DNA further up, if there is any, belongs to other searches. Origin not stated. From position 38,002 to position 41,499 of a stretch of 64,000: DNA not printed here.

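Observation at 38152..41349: Giant flagellar cap FliD with tandem internal repeats and an inserted discoidin (F5/8 type C) carbohydrate-binding domain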

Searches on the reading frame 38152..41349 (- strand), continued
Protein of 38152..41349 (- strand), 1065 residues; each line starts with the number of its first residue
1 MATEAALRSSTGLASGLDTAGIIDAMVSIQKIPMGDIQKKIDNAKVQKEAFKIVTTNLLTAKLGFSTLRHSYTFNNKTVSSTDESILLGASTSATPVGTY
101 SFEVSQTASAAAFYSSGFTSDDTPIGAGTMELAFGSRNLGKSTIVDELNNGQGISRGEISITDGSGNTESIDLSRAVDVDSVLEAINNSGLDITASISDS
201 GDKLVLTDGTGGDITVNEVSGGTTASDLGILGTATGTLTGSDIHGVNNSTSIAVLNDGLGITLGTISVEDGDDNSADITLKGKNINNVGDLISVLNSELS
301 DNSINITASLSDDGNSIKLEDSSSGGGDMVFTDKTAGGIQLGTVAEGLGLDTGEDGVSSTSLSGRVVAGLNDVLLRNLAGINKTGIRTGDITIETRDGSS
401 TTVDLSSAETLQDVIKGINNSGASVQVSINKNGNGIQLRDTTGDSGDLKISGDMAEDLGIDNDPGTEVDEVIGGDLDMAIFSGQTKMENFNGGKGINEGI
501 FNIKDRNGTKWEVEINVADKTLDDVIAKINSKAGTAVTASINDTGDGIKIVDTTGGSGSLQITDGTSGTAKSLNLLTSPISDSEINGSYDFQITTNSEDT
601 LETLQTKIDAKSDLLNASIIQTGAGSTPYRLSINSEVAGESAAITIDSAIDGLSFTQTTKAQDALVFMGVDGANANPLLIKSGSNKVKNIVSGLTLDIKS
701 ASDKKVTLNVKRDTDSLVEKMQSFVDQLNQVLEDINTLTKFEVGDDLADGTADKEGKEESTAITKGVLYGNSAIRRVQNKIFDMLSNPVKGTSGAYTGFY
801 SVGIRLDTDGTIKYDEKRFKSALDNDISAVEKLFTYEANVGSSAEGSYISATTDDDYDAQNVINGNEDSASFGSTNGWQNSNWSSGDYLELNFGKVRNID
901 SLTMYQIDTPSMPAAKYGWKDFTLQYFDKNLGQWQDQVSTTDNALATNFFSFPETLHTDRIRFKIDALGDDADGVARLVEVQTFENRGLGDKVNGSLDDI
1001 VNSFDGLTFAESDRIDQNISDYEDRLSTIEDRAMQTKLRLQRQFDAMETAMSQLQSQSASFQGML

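Call 34: find_related_loci(query=A3, collection=genome_contigs, flank=4000)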
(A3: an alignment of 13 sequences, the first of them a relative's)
Query A3 (1065 aa) in genome_contigs; peptide patterns used: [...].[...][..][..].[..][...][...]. (x = any residue, [..] = any of these).
598 stretches matched a pattern; 129 encode a relative of the query (tblastn E <= 1e-3); the best 80 are kept; 80 distinct loci.
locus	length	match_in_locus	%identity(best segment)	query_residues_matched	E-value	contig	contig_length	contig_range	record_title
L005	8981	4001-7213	35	3-1061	3e-169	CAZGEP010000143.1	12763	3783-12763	MAG TPA_asm: uncultured Planctomycetota bacterium isolate SRP141376_co2_16 genome assembly, contig: NODE_9549_length_127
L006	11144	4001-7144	34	11-1057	5e-138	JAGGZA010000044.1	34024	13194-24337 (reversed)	MAG: Candidatus Aerophobetes bacterium isolate AUK192 PB_MBMC_146_c_000000000291, whole genome shotgun sequence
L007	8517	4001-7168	33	2-1058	7e-138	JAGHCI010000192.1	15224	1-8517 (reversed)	MAG: Candidatus Aerophobetes bacterium isolate AUK278 PB_MBMC_232_c_000000000007, whole genome shotgun sequence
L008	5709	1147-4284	33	11-1059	4e-135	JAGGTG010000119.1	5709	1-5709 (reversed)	MAG: Candidatus Aerophobetes bacterium isolate AUK042 PB_MANV_042_c_000000001340, whole genome shotgun sequence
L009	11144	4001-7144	32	11-1059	9e-131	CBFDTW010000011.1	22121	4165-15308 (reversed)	MAG TPA_asm: uncultured bacterium isolate SRR6823440_binner12_Refined_134 genome assembly, contig: ERZ650341.1159, whole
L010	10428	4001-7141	33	11-1058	3e-130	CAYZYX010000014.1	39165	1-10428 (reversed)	MAG TPA_asm: uncultured Clostridia bacterium isolate binchicken_co19_596 genome assembly, contig: NODE_1283_length_39165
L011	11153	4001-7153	31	6-1059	9e-122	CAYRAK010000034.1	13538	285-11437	MAG TPA_asm: uncultured Clostridia bacterium isolate binchicken_co6_534 genome assembly, contig: NODE_5204_length_13538_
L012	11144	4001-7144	33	5-1058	3e-129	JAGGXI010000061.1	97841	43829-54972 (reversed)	MAG: Candidatus Aerophobetes bacterium isolate AUK148 PB_MBMC_102_c_000000000066, whole genome shotgun sequence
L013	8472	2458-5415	31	12-1056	4e-116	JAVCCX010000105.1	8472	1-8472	MAG: Candidatus Zophobacter franzmannii isolate MAG_3300035698_360 Ga0374944_358491, whole genome shotgun sequence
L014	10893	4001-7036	33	6-1061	9e-110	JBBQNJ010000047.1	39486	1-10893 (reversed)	MAG: Tepidisphaerales bacterium isolate Co_metawrap_292 Cmw_292_k141_28949312_length_39486_cov_13.9974, whole genome sho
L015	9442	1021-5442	33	7-1059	2e-106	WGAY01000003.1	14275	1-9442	MAG: Candidatus Omnitrophota bacterium isolate S143_82 k151_117112, whole genome shotgun sequence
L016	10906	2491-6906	34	9-1059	2e-106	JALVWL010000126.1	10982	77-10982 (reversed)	MAG: Candidatus Omnitrophota bacterium isolate M10_metabat2_scaf2bin.014 M10_NODE_3164_length_10982_cov_2.400184, whole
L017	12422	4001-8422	32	9-1059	8e-102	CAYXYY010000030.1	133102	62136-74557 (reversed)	MAG TPA_asm: uncultured Planctomycetia bacterium isolate binchicken_co219_147 genome assembly, contig: k141_445024, whol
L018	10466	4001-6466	32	7-839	2e-97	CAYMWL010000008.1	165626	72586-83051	MAG TPA_asm: uncultured Pirellulaceae bacterium isolate SRP287051_co2_180 genome assembly, contig: NODE_156_length_16562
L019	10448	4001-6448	32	7-837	1e-96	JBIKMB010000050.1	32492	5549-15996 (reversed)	MAG: Pirellulaceae bacterium isolate ME2014-08-29_3300036719_group5_bin81 Rohwer_bin1640_scaffold_947_c1, whole genome s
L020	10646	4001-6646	33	12-1056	1e-93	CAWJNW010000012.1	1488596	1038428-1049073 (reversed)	MAG: uncultured Planctomycetaceae bacterium isolate MFD02840.bin.2.1 genome assembly, contig: contig_37245, whole genome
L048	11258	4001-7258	27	114-1064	9e-76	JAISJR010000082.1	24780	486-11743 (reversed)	MAG: Planctomycetota bacterium isolate Hs463_bin132 k119_934669, whole genome shotgun sequence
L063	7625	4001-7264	29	7-1064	5e-64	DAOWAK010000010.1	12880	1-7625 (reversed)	MAG TPA_asm: Sedimentisphaerales bacterium isolate CSMAG_1833 CSMAG_1833_k141_5985046_length_12880_cov_7.0000, whole gen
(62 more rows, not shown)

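Call 36: list_cluster_members(proteins=[window:38152-41349:-, window:36229-37617:-, window:5644-7698:+, window:57411-58817:-, window:19601-21007:+])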
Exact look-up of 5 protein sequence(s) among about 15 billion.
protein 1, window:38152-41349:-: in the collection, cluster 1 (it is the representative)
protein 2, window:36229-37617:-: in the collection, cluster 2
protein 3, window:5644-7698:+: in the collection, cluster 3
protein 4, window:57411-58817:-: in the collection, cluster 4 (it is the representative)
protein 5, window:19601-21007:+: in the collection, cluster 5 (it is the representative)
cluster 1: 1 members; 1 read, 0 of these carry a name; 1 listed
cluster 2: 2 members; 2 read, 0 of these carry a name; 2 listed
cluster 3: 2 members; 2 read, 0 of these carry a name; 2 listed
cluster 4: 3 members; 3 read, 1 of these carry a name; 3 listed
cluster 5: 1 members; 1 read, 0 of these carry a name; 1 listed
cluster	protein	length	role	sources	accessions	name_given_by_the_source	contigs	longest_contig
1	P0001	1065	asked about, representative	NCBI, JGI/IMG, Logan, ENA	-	-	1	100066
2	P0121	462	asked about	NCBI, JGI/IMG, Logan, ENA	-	-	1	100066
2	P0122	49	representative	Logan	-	-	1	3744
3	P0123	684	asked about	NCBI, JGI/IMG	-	-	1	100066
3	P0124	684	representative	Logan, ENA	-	-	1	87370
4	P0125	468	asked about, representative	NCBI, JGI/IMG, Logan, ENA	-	-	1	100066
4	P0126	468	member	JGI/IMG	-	3-isopropylmalate/(R)-2-methylmalate dehydratase large subunit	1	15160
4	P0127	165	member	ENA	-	-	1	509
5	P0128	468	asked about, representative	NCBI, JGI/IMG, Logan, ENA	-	-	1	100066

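Call 46: predict_structure(alignment_id=A2)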
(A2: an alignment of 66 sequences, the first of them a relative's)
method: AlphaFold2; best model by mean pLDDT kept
length: 1065 residues; sequences in the alignment: 66
mean_pLDDT: 89.2   pTM: 0.70
mean pLDDT of the five models: 89.2, 88.0, 86.5, 85.0, 84.5
residues with pLDDT >= 90: 724; 70-90: 277; 50-70: 46; < 50: 18
segments of 3 or more residues with pLDDT < 50: 1-12, 759-761
pLDDT, mean of each block of 10 residues (from residue 1): 38 63 82 88 92 93 90 93 96 93 94 95 94 89 91 92 96 92 96 95 95 95 94 97 95 91 92 93 93 96 96 94 91 78 85 80 93 91 84 94 94 94 94 93 91 92 80 88 88 91 96 92 91 91 91 94 93 94 93 95 95 93 92 95 92 92 90 74 92 95 92 93 94 92 67 52 77 92 88 86 89 94 92 93 93 78 88 85 83 94 93 89 93 94 93 90 86 79 93 89 87 92 91 87 81 73 61
secondary structure, 60 per line:
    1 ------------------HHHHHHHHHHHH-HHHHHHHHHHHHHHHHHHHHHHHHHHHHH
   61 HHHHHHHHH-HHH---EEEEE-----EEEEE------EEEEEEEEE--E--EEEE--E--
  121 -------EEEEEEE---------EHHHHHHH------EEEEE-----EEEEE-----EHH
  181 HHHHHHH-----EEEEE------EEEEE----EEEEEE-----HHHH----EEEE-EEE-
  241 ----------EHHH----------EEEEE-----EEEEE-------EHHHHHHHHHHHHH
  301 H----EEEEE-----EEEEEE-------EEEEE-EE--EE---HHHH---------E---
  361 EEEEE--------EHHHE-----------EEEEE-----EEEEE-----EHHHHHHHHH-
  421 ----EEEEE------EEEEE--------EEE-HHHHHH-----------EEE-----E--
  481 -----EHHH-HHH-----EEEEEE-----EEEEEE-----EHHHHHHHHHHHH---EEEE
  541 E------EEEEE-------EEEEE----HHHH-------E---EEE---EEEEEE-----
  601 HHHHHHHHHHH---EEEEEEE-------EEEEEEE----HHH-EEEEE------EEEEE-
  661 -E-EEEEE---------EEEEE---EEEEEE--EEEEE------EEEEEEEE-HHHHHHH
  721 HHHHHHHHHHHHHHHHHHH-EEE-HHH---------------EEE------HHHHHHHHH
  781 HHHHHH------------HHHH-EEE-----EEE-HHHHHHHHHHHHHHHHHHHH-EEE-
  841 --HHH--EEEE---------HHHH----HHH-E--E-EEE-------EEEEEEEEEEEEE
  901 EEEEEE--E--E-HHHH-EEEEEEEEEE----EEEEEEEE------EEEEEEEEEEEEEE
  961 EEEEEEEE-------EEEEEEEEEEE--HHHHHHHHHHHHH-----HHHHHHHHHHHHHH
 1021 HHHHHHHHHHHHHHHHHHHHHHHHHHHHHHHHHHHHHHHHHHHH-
elements in order (helices of 4 or more, strands of 3 or more residues): H19-30 H32-69 E77-81 E87-91 E98-106 E112-115 E128-134 H145-151 E158-162 E168-172 H179-187 E193-197 E204-208 E213-218 H224-227 E232-235 E237-239 E265-269 E275-279 H288-301 E306-310 E316-321 E329-333 H344-347 E361-365 E390-394 E400-404 H411-419 E425-429 E436-440 E449-451 H453-458 E470-472 E499-504 E510-515 H522-533 E537-541 E548-552 E560-564 H569-572 E584-586 E590-595 H601-611 E615-621 E629-635 E644-648 E655-659 E664-668 E678-682 E686-691 E694-698 E705-712 H714-739 E741-743 E763-765 H772-786 H799-802 E804-806 E812-814 H816-835 E837-839 E848-851 H861-864 E878-880 E888-906 H914-917 E919-928 E933-940 E947-968 E976-986 H989-1001 H1007-1064

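Call 48: search_solved_structures(query=window:38152-41349:-, max_evalue=0.001, show_alignments=0)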
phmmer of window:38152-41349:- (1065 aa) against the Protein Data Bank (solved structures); distinct sequences matched with E-value up to 0.001: 1.
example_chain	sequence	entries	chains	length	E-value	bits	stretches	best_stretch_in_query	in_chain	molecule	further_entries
5h5v_A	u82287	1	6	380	3.6e-10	42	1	613-835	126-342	Flagellar hook-associated protein 2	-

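Call 52: fold_search(model_id=the predicted structure, library=pdb)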
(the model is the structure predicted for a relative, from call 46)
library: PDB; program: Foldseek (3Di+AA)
matches with E <= 10: 883; with E <= 0.001: 297
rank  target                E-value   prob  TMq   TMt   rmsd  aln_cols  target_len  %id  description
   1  9gsx_Z                6.5e-18  1.00  0.21  0.32  15.5       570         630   16  Campylobacter hook-filament junction-cap complex (released 2025-04-09)
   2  9gsx_X                3.1e-17  1.00  0.23  0.35  14.1       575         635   15  Campylobacter hook-filament junction-cap complex (released 2025-04-09)
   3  9gsx_Y                2.2e-16  1.00  0.22  0.34  14.0       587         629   16  Campylobacter hook-filament junction-cap complex (released 2025-04-09)
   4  9gnz_R                7.6e-15  1.00  0.27  0.56  18.4      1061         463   10  Salmonella cap-filament complex (released 2025-04-09)
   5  9gsx_W                1.6e-14  1.00  0.22  0.35  15.6       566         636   16  Campylobacter hook-filament junction-cap complex (released 2025-04-09)
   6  9gnz_S                4.0e-14  1.00  0.24  0.49   7.3       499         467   14  Salmonella cap-filament complex (released 2025-04-09)
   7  6sih_A                4.5e-14  1.00  0.23  0.46   7.7       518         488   14  Structure of bacterial flagellar capping protein FliD (released 2020-05-27)
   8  9gnz_U                6.5e-14  1.00  0.23  0.51   6.4       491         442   14  Salmonella cap-filament complex (released 2025-04-09)
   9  9m67_A                8.1e-14  1.00  0.21  0.49  20.5       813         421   12  the flagellar filament cap FliD in complex with FliC (released 2025-12-03)
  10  9gsx_a                1.1e-13  1.00  0.24  0.38  12.1       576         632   16  Campylobacter hook-filament junction-cap complex (released 2025-04-09)
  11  9m6h_A                5.3e-13  1.00  0.23  0.51   7.4       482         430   14  structure of FliD-FliC at a 10:10 stoichiometry (released 2025-07-16)
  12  9m68_A                6.5e-13  1.00  0.22  0.53  20.8       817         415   10  the flagellar filament cap FliD in complex with FlgL (released 2025-12-03)
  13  9u4r_AE               1.9e-12  1.00  0.25  0.55  18.2      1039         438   10  Structure of the intial complex in filament assembly at 3.23 angstroms resolution, conformation 2. (released 2026-03-25)
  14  9u4r_AA               3.3e-12  1.00  0.22  0.45   7.7       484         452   15  Structure of the intial complex in filament assembly at 3.23 angstroms resolution, conformation 2. (released 2026-03-25)
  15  5h5v_C                3.4e-12  1.00  0.18  0.49   4.5       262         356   22  Crystal structure of the flagellar cap protein FliD D1-D2-D3 domains from Escherichia coli (released 2017-02-22)
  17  5h5v_A                5.3e-12  1.00  0.17  0.48   4.7       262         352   22  Crystal structure of the flagellar cap protein FliD D1-D2-D3 domains from Escherichia coli (released 2017-02-22)
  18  5h5v_D                2.0e-11  1.00  0.17  0.46   5.5       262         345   19  Crystal structure of the flagellar cap protein FliD D1-D2-D3 domains from Escherichia coli (released 2017-02-22)
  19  5h5v_B                2.1e-11  1.00  0.17  0.47   4.9       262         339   20  Crystal structure of the flagellar cap protein FliD D1-D2-D3 domains from Escherichia coli (released 2017-02-22)
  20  5h5v_F                6.9e-11  1.00  0.17  0.48   4.9       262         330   21  Crystal structure of the flagellar cap protein FliD D1-D2-D3 domains from Escherichia coli (released 2017-02-22)
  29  5h5v_E                3.0e-07  1.00  0.14  0.45   4.8       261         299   17  Crystal structure of the flagellar cap protein FliD D1-D2-D3 domains from Escherichia coli (released 2017-02-22)
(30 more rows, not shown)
